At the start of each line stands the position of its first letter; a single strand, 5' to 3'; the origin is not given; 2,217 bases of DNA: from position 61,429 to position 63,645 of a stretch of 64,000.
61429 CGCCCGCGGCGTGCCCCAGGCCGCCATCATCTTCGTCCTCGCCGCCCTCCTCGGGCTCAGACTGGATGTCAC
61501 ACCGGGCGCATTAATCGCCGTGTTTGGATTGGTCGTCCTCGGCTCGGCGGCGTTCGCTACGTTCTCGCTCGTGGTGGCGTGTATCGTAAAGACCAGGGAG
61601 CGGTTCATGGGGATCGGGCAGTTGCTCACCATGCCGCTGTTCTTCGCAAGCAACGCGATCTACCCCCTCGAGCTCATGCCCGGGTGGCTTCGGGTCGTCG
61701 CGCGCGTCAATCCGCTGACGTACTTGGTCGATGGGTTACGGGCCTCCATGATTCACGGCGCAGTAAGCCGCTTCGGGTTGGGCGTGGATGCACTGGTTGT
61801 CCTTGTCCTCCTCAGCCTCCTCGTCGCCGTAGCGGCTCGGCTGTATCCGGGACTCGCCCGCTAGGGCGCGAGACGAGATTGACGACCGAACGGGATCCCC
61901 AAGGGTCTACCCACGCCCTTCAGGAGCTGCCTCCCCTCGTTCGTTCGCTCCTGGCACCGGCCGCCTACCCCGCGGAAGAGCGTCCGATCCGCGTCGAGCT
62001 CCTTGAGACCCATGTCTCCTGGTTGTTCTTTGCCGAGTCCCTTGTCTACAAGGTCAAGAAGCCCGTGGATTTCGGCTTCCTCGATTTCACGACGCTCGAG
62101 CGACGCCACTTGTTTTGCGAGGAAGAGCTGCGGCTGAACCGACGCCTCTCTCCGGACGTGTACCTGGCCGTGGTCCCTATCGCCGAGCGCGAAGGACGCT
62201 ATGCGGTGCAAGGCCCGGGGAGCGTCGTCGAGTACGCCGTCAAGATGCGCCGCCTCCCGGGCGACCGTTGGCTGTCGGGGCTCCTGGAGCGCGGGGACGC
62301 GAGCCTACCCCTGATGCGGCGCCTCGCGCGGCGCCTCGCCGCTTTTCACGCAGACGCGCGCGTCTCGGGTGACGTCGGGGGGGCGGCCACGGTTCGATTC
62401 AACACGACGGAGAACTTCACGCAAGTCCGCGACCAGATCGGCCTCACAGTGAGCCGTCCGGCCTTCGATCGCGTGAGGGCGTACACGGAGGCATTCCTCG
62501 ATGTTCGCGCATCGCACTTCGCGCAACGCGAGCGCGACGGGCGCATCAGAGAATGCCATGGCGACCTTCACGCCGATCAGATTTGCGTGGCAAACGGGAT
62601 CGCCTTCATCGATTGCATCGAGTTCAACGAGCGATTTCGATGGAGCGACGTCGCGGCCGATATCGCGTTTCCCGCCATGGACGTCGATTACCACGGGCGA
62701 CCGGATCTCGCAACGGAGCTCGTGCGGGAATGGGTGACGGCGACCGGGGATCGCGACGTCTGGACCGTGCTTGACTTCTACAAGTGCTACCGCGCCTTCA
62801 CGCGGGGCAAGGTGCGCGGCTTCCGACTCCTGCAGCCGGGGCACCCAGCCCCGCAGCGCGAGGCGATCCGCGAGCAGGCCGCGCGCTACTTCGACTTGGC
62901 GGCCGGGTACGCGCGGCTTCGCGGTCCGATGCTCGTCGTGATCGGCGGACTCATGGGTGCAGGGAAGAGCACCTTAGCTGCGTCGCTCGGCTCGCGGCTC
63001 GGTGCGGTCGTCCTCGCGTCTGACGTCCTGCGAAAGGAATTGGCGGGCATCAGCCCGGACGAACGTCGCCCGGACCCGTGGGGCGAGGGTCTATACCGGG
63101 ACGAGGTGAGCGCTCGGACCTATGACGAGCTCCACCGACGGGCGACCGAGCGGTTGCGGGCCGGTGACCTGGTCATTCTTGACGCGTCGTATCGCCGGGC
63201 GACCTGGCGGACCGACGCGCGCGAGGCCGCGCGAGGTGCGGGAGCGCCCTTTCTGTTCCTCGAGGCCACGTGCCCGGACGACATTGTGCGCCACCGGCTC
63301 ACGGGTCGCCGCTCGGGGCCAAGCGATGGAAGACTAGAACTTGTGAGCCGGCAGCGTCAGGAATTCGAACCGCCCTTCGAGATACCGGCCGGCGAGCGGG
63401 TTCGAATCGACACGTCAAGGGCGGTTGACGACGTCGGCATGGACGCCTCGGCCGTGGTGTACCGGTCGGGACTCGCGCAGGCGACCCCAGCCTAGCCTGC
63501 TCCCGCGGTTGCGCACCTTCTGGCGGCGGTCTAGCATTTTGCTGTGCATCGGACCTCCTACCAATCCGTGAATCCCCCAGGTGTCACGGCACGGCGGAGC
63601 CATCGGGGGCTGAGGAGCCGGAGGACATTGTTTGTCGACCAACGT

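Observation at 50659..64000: Stress/dormancy island whose gene families mirror the mycobacterial DosR regulon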

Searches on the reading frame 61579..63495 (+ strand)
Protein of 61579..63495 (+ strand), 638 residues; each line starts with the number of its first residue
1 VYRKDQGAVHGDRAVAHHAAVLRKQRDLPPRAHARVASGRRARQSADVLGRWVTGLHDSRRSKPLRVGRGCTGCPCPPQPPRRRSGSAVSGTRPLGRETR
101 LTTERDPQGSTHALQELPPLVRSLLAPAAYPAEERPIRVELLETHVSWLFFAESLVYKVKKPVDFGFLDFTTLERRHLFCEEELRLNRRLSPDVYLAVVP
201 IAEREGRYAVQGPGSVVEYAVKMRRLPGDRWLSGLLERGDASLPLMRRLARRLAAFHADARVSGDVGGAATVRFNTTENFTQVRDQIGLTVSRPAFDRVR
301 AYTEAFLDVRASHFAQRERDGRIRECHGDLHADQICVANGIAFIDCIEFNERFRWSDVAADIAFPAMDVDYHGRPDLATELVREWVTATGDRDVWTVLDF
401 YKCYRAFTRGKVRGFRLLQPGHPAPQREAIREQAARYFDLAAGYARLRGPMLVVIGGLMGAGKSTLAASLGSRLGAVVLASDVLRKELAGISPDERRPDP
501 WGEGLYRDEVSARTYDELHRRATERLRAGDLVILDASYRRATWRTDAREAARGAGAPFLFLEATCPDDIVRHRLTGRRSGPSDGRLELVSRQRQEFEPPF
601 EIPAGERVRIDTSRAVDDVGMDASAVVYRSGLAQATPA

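Call 6: search_protein_families(library=pfam, proteins=[window:61579-63495:+], max_evalue=0.01)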
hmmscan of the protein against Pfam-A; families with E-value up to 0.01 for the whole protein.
window:61579-63495:+ (638 aa): 4 families
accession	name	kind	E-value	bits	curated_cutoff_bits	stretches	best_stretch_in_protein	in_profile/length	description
PF13671.12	AAA_33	-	1.6e-25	90.5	27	1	452-599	1-143/143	AAA domain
PF13238.12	AAA_18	-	4e-05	24.5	29.4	1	453-582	1-116/128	AAA domain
PF13207.12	AAA_17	-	0.00033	21.4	27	1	457-585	2-131/136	AAA domain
PF06414.18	Zeta_toxin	-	0.0056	16.6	22.3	1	445-486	11-56/199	Zeta toxin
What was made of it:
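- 61879..63495 (+): Two-domain kinase: an N-terminal APH/choline-kinase-like fold plus a C-terminal P-loop (AAA_33) kinase, the architecture attributed to Rv2004c. AAA_33, E=1.6e-25 (call 6).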

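Call 9: find_encoding_contigs(protein=window:61879-63495:+, flank=10000, max_places=6)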
Protein window:61879-63495:+ (538 aa): 1 contig read that carries it; 1 place shown.
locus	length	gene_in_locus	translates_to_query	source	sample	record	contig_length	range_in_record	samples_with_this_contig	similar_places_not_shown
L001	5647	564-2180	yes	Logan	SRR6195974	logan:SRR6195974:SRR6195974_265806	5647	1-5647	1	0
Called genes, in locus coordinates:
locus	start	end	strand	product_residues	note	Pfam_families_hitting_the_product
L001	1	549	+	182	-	?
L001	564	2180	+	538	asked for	PF13238:AAA_18 (faint), PF13671:AAA_33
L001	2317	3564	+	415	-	PF01590:GAF, PF13185:GAF_2, PF00512:HisKA, PF02518:HATPase_c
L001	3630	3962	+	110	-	PF00072:Response_reg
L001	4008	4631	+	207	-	PF14512:TM1586_NiRdase (faint), PF00881:Nitroreductase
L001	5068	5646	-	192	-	?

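Call 12: search_solved_structures(query=L001:2317-3564:+, max_evalue=0.001, show_alignments=2)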
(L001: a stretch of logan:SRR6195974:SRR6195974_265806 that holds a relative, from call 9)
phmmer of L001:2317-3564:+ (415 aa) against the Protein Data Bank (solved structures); distinct sequences matched with E-value up to 0.001: 63 (the best 60 are shown).
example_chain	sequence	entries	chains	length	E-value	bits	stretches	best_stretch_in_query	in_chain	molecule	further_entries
2vzw_A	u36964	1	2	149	1.3e-39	139.8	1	38-184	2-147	PROBABLE HISTIDINE KINASE RESPONSE REGULATOR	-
2y8h_A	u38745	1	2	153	5.2e-34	121.4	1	38-185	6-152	TWO COMPONENT SENSOR HISTIDINE KINASE DEVS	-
2y79_A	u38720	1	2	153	3.4e-33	118.7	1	38-185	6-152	REDOX SENSOR HISTIDINE KINASE RESPONSE REGULATOR DEVS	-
4ynr_A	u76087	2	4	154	4.7e-33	118.2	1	37-185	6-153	Redox sensor histidine kinase response regulator DevS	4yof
2w3d_A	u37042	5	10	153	6.5e-33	117.8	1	38-185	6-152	TWO COMPONENT SENSOR HISTIDINE KINASE DEVS (GAF FAMILY PROTEIN)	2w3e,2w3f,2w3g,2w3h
7z8n_A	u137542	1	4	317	1.4e-28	103.5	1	176-403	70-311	Histidine kinase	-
4q20_A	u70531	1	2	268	5.7e-24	88.3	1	189-404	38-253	Sensor protein DivL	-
6lgq_C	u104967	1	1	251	1.5e-23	86.9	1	189-404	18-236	Histidine kinase KdpD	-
8u4x_A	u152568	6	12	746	1.8e-23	86.6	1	174-402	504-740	histidine kinase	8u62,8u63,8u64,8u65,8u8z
4jas_A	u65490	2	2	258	2.5e-22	82.9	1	178-404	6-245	Histidine kinase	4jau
5c93_A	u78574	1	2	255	3.4e-22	82.5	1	186-403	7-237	Histidine kinase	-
4u7n_A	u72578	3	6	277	3.5e-22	82.4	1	186-403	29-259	Histidine protein kinase sensor protein | Histidine kinase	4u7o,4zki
5uht_A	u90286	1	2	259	2.6e-21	79.5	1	178-404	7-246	Sensor histidine kinase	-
3dge_A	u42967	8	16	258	2.8e-21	79.4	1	178-404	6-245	Sensor protein | Histidine kinase | Sensor histidine kinase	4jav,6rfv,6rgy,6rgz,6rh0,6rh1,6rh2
2c2a_A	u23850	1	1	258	2.9e-21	79.4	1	178-404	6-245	SENSOR HISTIDINE KINASE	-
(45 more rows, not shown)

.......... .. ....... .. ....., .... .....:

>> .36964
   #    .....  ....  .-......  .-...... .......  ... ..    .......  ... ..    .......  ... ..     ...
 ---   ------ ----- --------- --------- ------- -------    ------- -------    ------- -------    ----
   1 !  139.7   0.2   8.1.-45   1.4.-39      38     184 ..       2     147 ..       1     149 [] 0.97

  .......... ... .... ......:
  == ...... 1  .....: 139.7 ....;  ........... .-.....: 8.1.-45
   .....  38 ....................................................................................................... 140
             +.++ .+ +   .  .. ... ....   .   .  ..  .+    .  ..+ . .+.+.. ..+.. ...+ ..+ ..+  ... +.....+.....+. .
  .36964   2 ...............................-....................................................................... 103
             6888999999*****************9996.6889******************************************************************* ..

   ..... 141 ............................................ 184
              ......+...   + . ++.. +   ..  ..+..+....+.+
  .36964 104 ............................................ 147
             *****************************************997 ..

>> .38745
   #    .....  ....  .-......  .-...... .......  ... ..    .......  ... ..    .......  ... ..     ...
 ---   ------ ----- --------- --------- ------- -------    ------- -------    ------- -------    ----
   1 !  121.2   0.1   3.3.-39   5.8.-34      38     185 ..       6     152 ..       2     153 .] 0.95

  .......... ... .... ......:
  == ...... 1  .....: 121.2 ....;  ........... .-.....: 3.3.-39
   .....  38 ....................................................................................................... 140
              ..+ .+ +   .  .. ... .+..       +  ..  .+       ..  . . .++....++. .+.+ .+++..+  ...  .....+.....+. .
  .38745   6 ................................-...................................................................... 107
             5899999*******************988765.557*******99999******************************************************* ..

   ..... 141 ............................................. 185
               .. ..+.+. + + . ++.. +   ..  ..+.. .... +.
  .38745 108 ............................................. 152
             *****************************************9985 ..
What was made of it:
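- Checked: GAF, from 63632(+): best PDB hit is DosT GAF-A, E=1.3e-39 (call 12).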

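Call 20: find_related_loci(query=window:61879-63495:+, collection=genome_contigs, flank=10000)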
Query window:61879-63495:+ (538 aa) in genome_contigs; peptide patterns used: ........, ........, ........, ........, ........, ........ (x = any residue, [..] = any of these).
599 stretches matched a pattern (row limit reached: there are more); 492 encode a relative of the query (tblastn E <= 1e-3); the best 80 are kept; 80 distinct loci.
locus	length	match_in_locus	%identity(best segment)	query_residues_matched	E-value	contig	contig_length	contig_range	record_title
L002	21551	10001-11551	68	20-533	0e+0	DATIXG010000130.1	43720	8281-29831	MAG TPA_asm: Gemmatimonadales bacterium isolate SMAG_U15243 k141_3490141, whole genome shotgun sequence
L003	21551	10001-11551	56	19-529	3e-180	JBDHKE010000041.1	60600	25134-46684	MAG: Gemmatimonadota bacterium isolate BHB10-38_Bin_161 BHB10-38_Bin_161_scaffold_5970, whole genome shotgun sequence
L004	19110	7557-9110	53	18-528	3e-166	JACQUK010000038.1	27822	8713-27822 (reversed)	MAG: Chloroflexi bacterium isolate NC_groundwater_1435_Ag_S-0.65um_64_30 S_p65_S5_coassembly_k141_1229925, whole genome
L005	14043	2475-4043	53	18-532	3e-162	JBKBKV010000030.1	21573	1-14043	MAG: Dehalococcoidia bacterium isolate 21I_052.bin.40 NODE_30_length_21573_cov_5.801591, whole genome shotgun sequence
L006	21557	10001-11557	49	18-534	1e-151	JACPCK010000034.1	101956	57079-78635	MAG: Chloroflexi bacterium isolate NC_groundwater_281_Ag_S-0.65um_61_16 S6_GD2017_2_S65_scaffold_125, whole genome shotg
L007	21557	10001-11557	51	18-529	3e-149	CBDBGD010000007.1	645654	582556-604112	MAG: Dehalococcoidia bacterium isolate 071da621-6304-4d5e-9b44-e96b0957c40d genome assembly, contig: contig_7, whole gen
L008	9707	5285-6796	53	17-514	3e-148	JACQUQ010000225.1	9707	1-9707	MAG: Chloroflexi bacterium isolate NC_groundwater_1441_Ag_S-0.65um_68_29 S_p65_S5_coassembly_k141_4604328, whole genome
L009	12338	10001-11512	46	20-515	6e-143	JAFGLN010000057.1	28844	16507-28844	MAG: Deltaproteobacteria bacterium isolate Zod_Metabat.402 k87_5331390, whole genome shotgun sequence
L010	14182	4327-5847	45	13-513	3e-142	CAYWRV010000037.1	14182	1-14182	MAG TPA_asm: uncultured Smithella sp. isolate binchicken_co74_231 genome assembly, contig: NODE_8079_length_14182_cov_8.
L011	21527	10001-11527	46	27-521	2e-141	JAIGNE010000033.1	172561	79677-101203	MAG: Deltaproteobacteria bacterium isolate BIN3 19180, whole genome shotgun sequence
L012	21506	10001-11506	44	18-519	2e-139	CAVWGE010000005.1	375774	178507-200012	MAG: uncultured Chloroflexia bacterium isolate MFD04408.bin.1.9 genome assembly, contig: contig_24942, whole genome shot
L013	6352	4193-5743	43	18-534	8e-140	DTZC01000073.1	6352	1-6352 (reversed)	MAG TPA_asm: Dehalococcoidia bacterium isolate UWMA-0237 k99_1686388, whole genome shotgun sequence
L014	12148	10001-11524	44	14-519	7e-139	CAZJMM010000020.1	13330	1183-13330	MAG TPA_asm: uncultured Dehalococcoidaceae bacterium isolate binchicken_co10_219 genome assembly, contig: NODE_3019_leng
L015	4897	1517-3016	44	20-513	3e-140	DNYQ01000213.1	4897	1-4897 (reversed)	MAG TPA_asm: Syntrophaceae bacterium isolate UBA8930 contig_15799, whole genome shotgun sequence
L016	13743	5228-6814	46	18-513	2e-135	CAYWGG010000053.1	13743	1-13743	MAG TPA_asm: uncultured Dehalococcoidia bacterium isolate binchicken_co21_430 genome assembly, contig: NODE_3035_length_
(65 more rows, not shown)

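Call 25: search_protein_families(library=ncbifam, proteins=[window:61879-63495:+, L001:2317-3564:+], max_evalue=0.01)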
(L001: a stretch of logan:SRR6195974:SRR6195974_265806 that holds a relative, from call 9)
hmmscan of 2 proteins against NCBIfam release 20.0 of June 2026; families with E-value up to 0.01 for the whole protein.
window:61879-63495:+ (538 aa): 3 families
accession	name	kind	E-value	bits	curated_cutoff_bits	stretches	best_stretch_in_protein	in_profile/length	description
NF008994.0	PRK12337.1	equivalog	8.3e-06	24.6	603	1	327-388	240-301/492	2-phosphoglycerate kinase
NF003259.0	PRK04220.1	equivalog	5.6e-05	22.6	343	1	343-386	85-129/306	2-phosphoglycerate kinase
TIGR04075.1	bacter_Pnkp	equivalog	0.0012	17.1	750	1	351-495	9-136/851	polynucleotide kinase-phosphatase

L001:2317-3564:+ (415 aa): 84 families (the best 25 are shown)
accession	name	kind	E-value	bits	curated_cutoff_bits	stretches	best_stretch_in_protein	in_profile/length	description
TIGR02956.1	TMAO_torS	equivalog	4.7e-42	144.1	676.5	1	189-403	461-679/967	TMAO reductase system sensor histidine kinase/response regulator TorS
NF011874.0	PRK15347.1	equivalog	9.4e-39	133.1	852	1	196-403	402-611/921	two component system sensor kinase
NF046044.1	PnpS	equivalog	9.1e-37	127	400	1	184-403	162-388/390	two-component system histidine kinase PnpS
TIGR02966.1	phoR_proteo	equivalog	1.8e-32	112.7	334.2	1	179-403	101-332/333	phosphate regulon sensor histidine kinase PhoR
NF008543.0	PRK11466.1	equivalog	2.5e-31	108.4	982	1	186-403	438-659/914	TMAO reductase system sensor histidine kinase/response regulator TorS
NF041947.1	LuxQ_Vibrio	equivalog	8.3e-31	106.7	1200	1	190-404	470-694/843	quorum-sensing autoinducer 2 sensor kinase/phosphatase LuxQ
NF040691.1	MtrAB_MtrB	equivalog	2e-30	106.3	450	1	182-409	261-495/507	MtrAB system histidine kinase MtrB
NF008302.0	PRK11091.1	equivalog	1.6e-29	102.7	838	1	182-405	273-504/779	aerobic respiration two-component sensor histidine kinase ArcB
NF050805.1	CellDivHKDivJCaul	equivalog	3.7e-29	101.4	1000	1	184-404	290-518/531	cell cycle sensor histidine kinase DivJ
NF033092.0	HK_WalK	equivalog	7.1e-29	100.8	725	1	187-403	367-591/594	cell wall metabolism sensor histidine kinase WalK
NF008468.0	PRK11360.1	equivalog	8.1e-29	100.4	646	1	193-403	397-605/616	two-component system sensor histidine kinase AtoS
NF038297.2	hybrid_HK_HrmK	equivalog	9e-29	100.6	725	1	184-402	227-453/607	hybrid histidine kinase/response regulator HrmK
NF008318.0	PRK11107.1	equivalog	9.7e-29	100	890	1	187-404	286-516/920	two-component sensor histidine kinase BarA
NF041832.1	near_NosP_CTERM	subfamily_domain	2.7e-28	99.1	400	1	191-406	6-225/370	NahK/ErcS family hybrid sensor histidine kinase/response regulator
NF006800.0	PRK09303.1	equivalog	1.2e-27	96.9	342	1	177-403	140-374/383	histidine kinase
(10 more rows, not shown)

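Call 42: find_homologous_proteins(query=L001:2317-3564:+, max_evalue=1e-10)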
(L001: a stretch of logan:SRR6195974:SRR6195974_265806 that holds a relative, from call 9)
Query L001:2317-3564:+ (415 aa): 6166 proteins with E <= 1e-10 among 8000 candidates; the best 120 are listed.
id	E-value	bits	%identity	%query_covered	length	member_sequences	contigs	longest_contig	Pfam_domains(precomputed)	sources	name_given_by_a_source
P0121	2.1e-244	829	92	100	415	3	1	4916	PF13185.13,PF01590.33,PF02518.32,PF00512.32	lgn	-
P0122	1.6e-192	658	78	96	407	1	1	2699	PF13185.13,PF01590.33,PF02518.32,PF00512.32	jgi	jgi:signal transduction histidine kinase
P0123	3.0e-164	565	68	96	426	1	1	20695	PF13185.13,PF01590.33,PF13581.13,PF02518.32,PF13492.13,PF00512.32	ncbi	-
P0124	5.4e-164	564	70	94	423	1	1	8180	PF13185.13,PF01590.33,PF02518.32,PF13492.13,PF00512.32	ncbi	-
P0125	6.2e-164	564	69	96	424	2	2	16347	PF13185.13,PF01590.33,PF13581.13,PF02518.32,PF13492.13,PF00512.32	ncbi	-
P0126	4.8e-163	561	69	94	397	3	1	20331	PF13185.13,PF01590.33,PF13581.13,PF02518.32,PF13492.13,PF00512.32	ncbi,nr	ncbi:MAG TPA: GAF domain-containing sensor histidine kinase [Gemmatimonadales bacterium]|nr:GAF doma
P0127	1.7e-162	559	66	98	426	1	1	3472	PF13185.13,PF01590.33,PF13581.13,PF02518.32,PF13492.13,PF00512.32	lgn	-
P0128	6.4e-161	554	67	97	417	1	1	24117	PF13185.13,PF01590.33,PF13581.13,PF02518.32,PF00512.32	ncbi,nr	ncbi:MAG TPA: GAF domain-containing sensor histidine kinase [Gemmatimonadales bacterium]|nr:GAF doma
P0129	5.1e-158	545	68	94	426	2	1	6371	PF13185.13,PF01590.33,PF13581.13,PF02518.32,PF13492.13,PF00512.32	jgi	jgi:signal transduction histidine kinase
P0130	6.7e-150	518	64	95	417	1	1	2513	PF13185.13,PF01590.33,PF13581.13,PF02518.32,PF00512.32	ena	-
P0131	2.4e-149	516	65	95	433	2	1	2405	PF13185.13,PF01590.33,PF02518.32,PF00512.32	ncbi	-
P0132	3.5e-149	515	65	94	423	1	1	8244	PF13185.13,PF01590.33,PF13581.13,PF02518.32,PF00512.32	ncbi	-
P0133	5.0e-128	446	56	94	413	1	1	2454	PF13185.13,PF01590.33,PF13581.13,PF02518.32,PF00512.32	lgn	-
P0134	2.8e-127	443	57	94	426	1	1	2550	PF13185.13,PF01590.33,PF02518.32,PF00512.32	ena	-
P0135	1.8e-124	434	55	93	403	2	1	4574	PF13185.13,PF01590.33,PF13581.13,PF02518.32,PF00512.32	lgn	-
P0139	1.7e-122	428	54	95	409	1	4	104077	PF13185.13,PF01590.33,PF02518.32,PF13492.13,PF00512.32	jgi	jgi:signal transduction histidine kinase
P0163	3.3e-119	417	52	93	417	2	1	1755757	PF13185.13,PF01590.33,PF13581.13,PF02518.32,PF00512.32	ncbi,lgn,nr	ncbi:MAG: hypothetical protein KatS3mg081_1521 [Gemmatimonadales bacterium]|nr:MAG: hypothetical pro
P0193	1.3e-117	412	53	94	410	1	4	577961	PF13185.13,PF01590.33,PF13581.13,PF02518.32,PF00512.32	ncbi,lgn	-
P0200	5.3e-117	409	42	92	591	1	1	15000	PF13185.13,PF01590.33,PF02518.32,PF13492.13,PF00512.32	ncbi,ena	-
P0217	1.7e-116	408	54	92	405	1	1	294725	PF13185.13,PF01590.33,PF13581.13,PF02518.32,PF00512.32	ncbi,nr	ncbi:MAG TPA: GAF domain-containing sensor histidine kinase [Gemmatimonadales bacterium]|nr:GAF doma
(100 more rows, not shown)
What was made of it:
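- The sensor family is large and diversified within Gemmatimonadales (call 42).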
